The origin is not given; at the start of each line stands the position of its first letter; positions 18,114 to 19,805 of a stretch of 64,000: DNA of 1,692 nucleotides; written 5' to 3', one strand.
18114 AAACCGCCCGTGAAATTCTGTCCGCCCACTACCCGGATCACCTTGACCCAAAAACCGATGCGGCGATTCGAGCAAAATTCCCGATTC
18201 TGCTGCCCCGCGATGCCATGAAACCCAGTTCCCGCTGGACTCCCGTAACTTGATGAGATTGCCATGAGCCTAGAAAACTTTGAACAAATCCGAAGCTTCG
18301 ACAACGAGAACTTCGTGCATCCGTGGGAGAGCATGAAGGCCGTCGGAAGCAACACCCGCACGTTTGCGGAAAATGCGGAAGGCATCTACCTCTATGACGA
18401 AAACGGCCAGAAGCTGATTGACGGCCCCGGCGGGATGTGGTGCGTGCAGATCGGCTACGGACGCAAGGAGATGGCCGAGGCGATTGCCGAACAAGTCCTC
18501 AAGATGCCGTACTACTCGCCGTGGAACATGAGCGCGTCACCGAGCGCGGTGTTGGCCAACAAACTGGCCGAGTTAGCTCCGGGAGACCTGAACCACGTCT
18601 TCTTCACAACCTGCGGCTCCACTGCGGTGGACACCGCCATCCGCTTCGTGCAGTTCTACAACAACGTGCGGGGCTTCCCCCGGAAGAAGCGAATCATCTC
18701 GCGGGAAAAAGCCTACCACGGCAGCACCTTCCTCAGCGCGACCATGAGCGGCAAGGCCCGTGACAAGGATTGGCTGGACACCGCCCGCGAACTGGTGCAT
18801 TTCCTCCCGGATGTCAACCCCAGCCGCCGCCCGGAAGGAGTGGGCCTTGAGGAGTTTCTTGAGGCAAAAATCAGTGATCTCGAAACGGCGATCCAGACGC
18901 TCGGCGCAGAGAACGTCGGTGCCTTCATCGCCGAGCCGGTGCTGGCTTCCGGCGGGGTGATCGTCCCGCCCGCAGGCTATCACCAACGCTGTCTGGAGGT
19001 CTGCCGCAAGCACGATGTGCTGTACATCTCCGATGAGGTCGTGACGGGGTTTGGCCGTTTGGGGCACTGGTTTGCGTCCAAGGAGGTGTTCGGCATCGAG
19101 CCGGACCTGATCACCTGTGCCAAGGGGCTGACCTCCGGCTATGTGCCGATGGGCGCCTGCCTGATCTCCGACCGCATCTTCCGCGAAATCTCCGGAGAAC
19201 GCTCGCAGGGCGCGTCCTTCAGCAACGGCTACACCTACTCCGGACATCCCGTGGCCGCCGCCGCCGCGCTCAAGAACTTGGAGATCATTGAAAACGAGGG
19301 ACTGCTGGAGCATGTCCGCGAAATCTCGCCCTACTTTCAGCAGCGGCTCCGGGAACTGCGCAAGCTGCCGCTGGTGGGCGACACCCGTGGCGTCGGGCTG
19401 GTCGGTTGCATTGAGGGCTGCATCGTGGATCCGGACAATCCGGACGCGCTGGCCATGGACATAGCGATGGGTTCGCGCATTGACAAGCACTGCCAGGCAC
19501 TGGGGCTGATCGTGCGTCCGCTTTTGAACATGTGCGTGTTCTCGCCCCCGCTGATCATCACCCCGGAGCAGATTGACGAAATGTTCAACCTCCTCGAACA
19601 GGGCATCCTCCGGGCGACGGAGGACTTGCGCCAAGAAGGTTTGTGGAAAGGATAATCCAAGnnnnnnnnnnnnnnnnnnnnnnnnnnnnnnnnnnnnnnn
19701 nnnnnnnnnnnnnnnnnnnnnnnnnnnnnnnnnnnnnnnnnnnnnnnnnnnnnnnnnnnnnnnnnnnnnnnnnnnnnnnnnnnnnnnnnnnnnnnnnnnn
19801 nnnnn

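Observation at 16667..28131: Catabolic island 1: amber-less MttB homologue + omega-transaminase + TMADH/DgcA-like FMN-FeS dehydrogenase + Pot-type transporter + agmatinase-family ureohydrolase + Rieske oxygenase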

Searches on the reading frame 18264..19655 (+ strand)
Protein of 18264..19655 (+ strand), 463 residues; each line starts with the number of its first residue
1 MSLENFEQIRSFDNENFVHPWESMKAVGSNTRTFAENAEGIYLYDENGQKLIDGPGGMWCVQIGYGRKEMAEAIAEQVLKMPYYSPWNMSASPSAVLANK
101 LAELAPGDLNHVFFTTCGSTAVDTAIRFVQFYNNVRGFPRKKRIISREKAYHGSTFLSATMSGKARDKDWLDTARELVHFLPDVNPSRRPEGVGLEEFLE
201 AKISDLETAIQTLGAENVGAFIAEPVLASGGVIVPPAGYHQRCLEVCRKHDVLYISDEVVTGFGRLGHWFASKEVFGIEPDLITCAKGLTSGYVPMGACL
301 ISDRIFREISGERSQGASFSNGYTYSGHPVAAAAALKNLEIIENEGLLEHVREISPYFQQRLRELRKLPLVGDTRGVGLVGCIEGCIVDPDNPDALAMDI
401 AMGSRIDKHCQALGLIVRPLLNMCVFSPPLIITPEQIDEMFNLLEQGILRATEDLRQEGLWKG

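Call 4: search_protein_families(library=pfam, proteins=[window:18264-19655:+])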
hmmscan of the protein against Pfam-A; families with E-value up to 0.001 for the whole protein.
window:18264-19655:+ (463 aa): 1 family
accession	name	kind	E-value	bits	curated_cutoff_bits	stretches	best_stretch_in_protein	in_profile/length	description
PF00202.27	Aminotran_3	-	1.1e-81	275.1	30.5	1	30-446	8-401/403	Aminotransferase class-III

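Call 5: search_protein_families(library=ncbifam, proteins=[window:18264-19655:+])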
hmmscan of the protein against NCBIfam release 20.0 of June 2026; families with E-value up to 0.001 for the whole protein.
window:18264-19655:+ (463 aa): 69 families (the best 25 are shown)
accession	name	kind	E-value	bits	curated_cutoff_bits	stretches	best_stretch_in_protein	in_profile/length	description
NF005447.0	PRK07036.1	equivalog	1.3e-208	693.4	618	1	8-462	12-466/468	aminotransferase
NF005682.0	PRK07480.1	subfamily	1.2e-138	462.7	510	1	5-457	9-458/459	aminotransferase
NF004767.0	PRK06105.1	subfamily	6.2e-130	433.8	517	1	8-457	7-456/460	aminotransferase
NF005684.0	PRK07482.1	subfamily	1.1e-119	400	687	1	4-455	3-459/464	hypothetical protein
NF004625.0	PRK05965.1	subfamily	1.5e-119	399.7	729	1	9-447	6-444/460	hypothetical protein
NF005102.0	PRK06541.1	equivalog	1.4e-115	386.4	574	1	21-449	24-454/460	aspartate aminotransferase family protein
NF052567.1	OmAmTferAptACaul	equivalog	3.4e-107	358.9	500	1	17-447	5-427/431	omega-aminotransferase AptA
NF005683.0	PRK07481.1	subfamily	5.3e-102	342.1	575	1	9-451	6-450/453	hypothetical protein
NF009068.0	PRK12403.1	equivalog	1.6e-93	314.1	817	1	12-451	17-453/460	aspartate aminotransferase family protein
TIGR00508.1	bioA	equivalog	6.4e-91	305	405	1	19-446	3-416/419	adenosylmethionine--8-amino-7-oxononanoate transaminase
NF005812.0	PRK07678.1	subfamily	9e-89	298.1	488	1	16-448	16-447/451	aminotransferase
NF005375.0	PRK06917.1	equivalog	3.8e-85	286.3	535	1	35-451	18-439/448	aspartate aminotransferase family protein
NF005685.0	PRK07483.1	equivalog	9.4e-85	285.1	485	1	31-453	12-440/444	aspartate aminotransferase family protein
NF004718.0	PRK06062.1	subfamily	3.4e-83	279.7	472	1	7-450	17-448/454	hypothetical protein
NF004624.0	PRK05964.1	equivalog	2.4e-78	263.6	494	1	7-447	4-421/427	adenosylmethionine--8-amino-7-oxononanoate transaminase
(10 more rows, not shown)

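Call 23: search_solved_structures(query=window:18264-19655:+, max_evalue=1e-60)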
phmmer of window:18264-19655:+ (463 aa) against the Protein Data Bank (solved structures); distinct sequences matched with E-value up to 1e-60: 53.
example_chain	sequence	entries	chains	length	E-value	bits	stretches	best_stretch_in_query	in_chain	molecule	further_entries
3i5t_A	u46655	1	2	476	1.4e-155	521.9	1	16-450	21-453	Aminotransferase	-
3hmu_A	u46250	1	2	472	3.6e-105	355.8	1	8-462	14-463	Aminotransferase, class III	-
5ti8_A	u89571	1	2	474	5.2e-104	351.9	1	11-445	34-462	Aminotransferase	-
6gwi_A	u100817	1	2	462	4.6e-103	348.8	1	9-452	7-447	Putrescine aminotransferase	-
7qx0_A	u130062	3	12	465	5.7e-102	345.2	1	12-443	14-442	Aminotransferase TR2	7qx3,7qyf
7qyg_A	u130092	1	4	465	7.9e-102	344.7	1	12-443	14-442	Aminotransferase TR2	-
7ypm_A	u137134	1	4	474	5.5e-99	335.4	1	35-452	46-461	Aspartate aminotransferase family protein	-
9j4y_A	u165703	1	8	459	1.5e-98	334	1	37-458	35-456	Aminotransferase, class III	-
8wqj_A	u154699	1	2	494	3.8e-98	332.6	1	8-462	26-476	Transaminase from Shimia marina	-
6hx9_B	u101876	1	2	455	5.3e-98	332.1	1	11-443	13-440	Aspartate aminotransferase family protein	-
9j2k_A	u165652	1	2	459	5.3e-98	332.1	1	37-458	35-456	Aminotransferase, class III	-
9j4z_A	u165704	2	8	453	9e-98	331.4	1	10-442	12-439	Polyamine:pyruvate transaminase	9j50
9uvs_A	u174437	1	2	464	4.5e-97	329.1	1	8-448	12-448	Aminotransferase class-III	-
7ypn_B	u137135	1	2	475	5.8e-97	328.7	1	34-452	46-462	Aspartate aminotransferase family protein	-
5kr6_A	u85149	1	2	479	4.2e-93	316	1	8-453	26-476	4-aminobutyrate transaminase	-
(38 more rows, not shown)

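Call 69: search_dna_similar(query=window:18264-19655:+, collection=plasmids, mode=protein, max_evalue=1e-120, max_rows=25)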
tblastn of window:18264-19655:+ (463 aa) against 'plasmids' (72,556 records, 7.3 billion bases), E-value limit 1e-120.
Records with a match: 18; places in all: 19; records where one place covers at least 80% of the query: 18.
Best place of each record, by identity: 60-80% 6; <60% 12.
By first word of the organism name: Leisingera 5; Shinella 4; Rhizobium 4; Parasedimentitalea 1; Paracoccaceae 1; Eleftheria 1; Ensifer 1; Rhodovulum 1.
By predicted mobility (MOB-suite, as given by PLSDB): non-mobilizable 16; mobilizable 1; conjugative 1.
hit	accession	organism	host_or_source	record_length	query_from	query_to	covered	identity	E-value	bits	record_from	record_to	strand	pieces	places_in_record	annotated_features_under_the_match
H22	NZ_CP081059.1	Leisingera aquaemixtae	-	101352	4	452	97%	61.9%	0e+0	575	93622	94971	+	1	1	aminotransferase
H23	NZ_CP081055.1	Leisingera aquaemixtae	-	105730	5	452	97%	62.0%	0e+0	575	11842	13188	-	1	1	aminotransferase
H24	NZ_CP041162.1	Leisingera aquaemixtae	cell culture,Biocathode MCL, marine ...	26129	5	452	97%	61.8%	0e+0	573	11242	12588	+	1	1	aminotransferase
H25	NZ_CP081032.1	Leisingera aquaemixtae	-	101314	5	452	97%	61.8%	0e+0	573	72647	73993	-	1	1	aminotransferase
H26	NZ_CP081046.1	Leisingera aquaemixtae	-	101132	5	452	97%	61.6%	2e-178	561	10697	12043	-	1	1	aminotransferase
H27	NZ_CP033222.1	Parasedimentitalea marina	Cell culture,deep seawater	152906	7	461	98%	60.0%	3e-174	549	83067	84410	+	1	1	aminotransferase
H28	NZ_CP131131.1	Shinella zoogloeoides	isolate,Activated charcoal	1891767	5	463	99%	54.1%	3e-158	503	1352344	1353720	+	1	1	none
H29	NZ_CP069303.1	Shinella sp. PSBB067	monoisolate,Minnesota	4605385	5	463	99%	54.1%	4e-158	503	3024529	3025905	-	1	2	none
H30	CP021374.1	Rhizobium sp. ACO-34A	Agave americana L.,cell ...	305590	5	461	99%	53.9%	4e-161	511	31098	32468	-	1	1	aspartate aminotransferase family protein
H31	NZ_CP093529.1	Shinella zoogloeoides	-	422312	7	463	99%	51.4%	4e-151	482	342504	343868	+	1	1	aminotransferase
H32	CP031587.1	Paracoccaceae bacterium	Isolate culture,marine surface water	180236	8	455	97%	52.5%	5e-142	456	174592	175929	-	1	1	bioK_3: L-Lysine-8-amino-7-oxononanoate aminotransferase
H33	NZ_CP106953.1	Eleftheria terrae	soil sample,soil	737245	8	455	97%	52.2%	9e-141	452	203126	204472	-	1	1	aminotransferase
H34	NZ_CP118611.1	Ensifer adhaerens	Pure isolate,Rhizosphere of Cyperus ...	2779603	1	463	100%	50.3%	1e-148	475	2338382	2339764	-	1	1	none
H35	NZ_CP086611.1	Shinella zoogloeoides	-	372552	7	463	99%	50.8%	9e-149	476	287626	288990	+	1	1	aminotransferase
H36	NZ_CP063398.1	Rhizobium sp. SL42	Amphicarpaea bracteata,Whole ...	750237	2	463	100%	49.8%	1e-151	484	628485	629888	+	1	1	aminotransferase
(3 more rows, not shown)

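Call 70: get_annotated_region(hit=H22, flank=12000)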
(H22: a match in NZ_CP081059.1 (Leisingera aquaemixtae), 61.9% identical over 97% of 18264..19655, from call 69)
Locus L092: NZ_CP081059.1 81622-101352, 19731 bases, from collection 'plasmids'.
description: Leisingera aquaemixtae strain M602 plasmid unnamed1, complete sequence
organism: Leisingera aquaemixtae (NCBI taxid 1396826)
taxonomy: Bacteria; Pseudomonadota; Alphaproteobacteria; Rhodobacterales; Roseobacteraceae; Leisingera; Leisingera aquaemixtae
host: -; source: -; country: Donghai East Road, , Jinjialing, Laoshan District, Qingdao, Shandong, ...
typing (MOB-suite, as given by PLSDB): non-mobilizable
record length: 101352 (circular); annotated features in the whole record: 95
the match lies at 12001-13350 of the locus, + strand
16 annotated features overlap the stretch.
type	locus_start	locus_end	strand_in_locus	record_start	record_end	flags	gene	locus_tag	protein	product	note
CDS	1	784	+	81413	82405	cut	doeB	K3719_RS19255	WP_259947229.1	N(2)-acetyl-L-2,4-diaminobutanoate deacetylase DoeB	GO:0042400 - ectoine catabolic process [Evidence IEA]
CDS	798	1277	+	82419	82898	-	-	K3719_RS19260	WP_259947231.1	Lrp/AsnC family transcriptional regulator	-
CDS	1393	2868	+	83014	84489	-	-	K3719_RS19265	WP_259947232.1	NAD-dependent succinate-semialdehyde dehydrogenase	-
CDS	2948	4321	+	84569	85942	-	-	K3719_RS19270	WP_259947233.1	aspartate aminotransferase family protein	-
CDS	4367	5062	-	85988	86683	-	-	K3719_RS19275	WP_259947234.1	MOSC domain-containing protein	-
CDS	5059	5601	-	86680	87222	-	-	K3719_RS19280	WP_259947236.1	MarR family transcriptional regulator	GO:0006355 - regulation of DNA-templated transcription [Evidence IEA]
CDS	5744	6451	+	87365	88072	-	-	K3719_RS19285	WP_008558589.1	ABC transporter ATP-binding protein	-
CDS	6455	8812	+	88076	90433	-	-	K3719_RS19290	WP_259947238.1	FtsX-like permease family protein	-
CDS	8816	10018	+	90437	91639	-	-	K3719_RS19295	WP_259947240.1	HlyD family efflux transporter periplasmic adaptor subunit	-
CDS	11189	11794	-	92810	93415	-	-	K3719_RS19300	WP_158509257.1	TetR family transcriptional regulator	-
CDS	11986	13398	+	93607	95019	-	-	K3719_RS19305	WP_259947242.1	aminotransferase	-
CDS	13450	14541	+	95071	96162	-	-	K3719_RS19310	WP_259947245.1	extracellular solute-binding protein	-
CDS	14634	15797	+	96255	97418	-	-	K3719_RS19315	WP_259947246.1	ABC transporter ATP-binding protein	-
CDS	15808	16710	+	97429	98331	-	-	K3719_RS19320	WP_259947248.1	ABC transporter permease subunit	GO:0055085 - transmembrane transport [Evidence IEA]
CDS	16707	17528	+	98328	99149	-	-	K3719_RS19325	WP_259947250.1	ABC transporter permease subunit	GO:0055085 - transmembrane transport [Evidence IEA]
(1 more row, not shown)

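Call 71: get_annotated_region(hit=H27, flank=12000)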
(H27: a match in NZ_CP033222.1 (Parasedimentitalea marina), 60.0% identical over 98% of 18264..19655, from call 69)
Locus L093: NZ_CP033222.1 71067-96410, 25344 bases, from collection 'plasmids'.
description: Parasedimentitalea marina strain W43 plasmid pW43C, complete sequence
organism: Parasedimentitalea marina (NCBI taxid 2483033)
taxonomy: Bacteria; Pseudomonadota; Alphaproteobacteria; Rhodobacterales; Paracoccaceae; Parasedimentitalea; Parasedimentitalea marina
host: -; source: Cell culture,deep seawater; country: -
typing (MOB-suite, as given by PLSDB): non-mobilizable; replicon rep_cluster_508
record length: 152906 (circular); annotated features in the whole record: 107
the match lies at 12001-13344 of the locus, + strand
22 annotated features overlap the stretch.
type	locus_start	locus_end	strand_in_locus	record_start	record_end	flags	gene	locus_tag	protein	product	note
CDS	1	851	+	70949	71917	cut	-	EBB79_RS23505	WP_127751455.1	LysR family transcriptional regulator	GO:0006355 - regulation of DNA-templated transcription [Evidence IEA]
CDS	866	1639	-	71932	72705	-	-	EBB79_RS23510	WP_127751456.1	amino acid ABC transporter ATP-binding protein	-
CDS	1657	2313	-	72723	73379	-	-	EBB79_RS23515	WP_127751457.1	amino acid ABC transporter permease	GO:0006865 - amino acid transport [Evidence IEA]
CDS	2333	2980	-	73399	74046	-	-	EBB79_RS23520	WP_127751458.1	amino acid ABC transporter permease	GO:0006865 - amino acid transport [Evidence IEA]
CDS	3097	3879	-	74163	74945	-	-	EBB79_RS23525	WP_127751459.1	transporter substrate-binding domain-containing protein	-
CDS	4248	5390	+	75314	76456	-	-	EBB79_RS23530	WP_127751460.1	SRPBCC family protein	GO:0044237 - cellular metabolic process [Evidence IEA]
CDS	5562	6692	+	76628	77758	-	-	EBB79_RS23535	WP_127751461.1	SRPBCC family protein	GO:0044237 - cellular metabolic process [Evidence IEA]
CDS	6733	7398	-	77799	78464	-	-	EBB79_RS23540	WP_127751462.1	TetR/AcrR family transcriptional regulator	-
CDS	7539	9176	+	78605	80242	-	-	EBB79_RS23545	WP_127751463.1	NAD(P)/FAD-dependent oxidoreductase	-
CDS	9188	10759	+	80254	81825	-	-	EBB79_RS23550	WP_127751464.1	NAD(P)/FAD-dependent oxidoreductase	-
CDS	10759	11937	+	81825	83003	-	-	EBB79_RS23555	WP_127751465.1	aminomethyltransferase family protein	-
CDS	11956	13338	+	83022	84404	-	-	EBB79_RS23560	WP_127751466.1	aminotransferase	-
CDS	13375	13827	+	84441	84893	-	-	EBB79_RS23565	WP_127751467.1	GNAT family N-acetyltransferase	-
CDS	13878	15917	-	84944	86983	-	-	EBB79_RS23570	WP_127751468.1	FAD-dependent oxidoreductase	-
CDS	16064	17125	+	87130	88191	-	-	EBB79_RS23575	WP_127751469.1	extracellular solute-binding protein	-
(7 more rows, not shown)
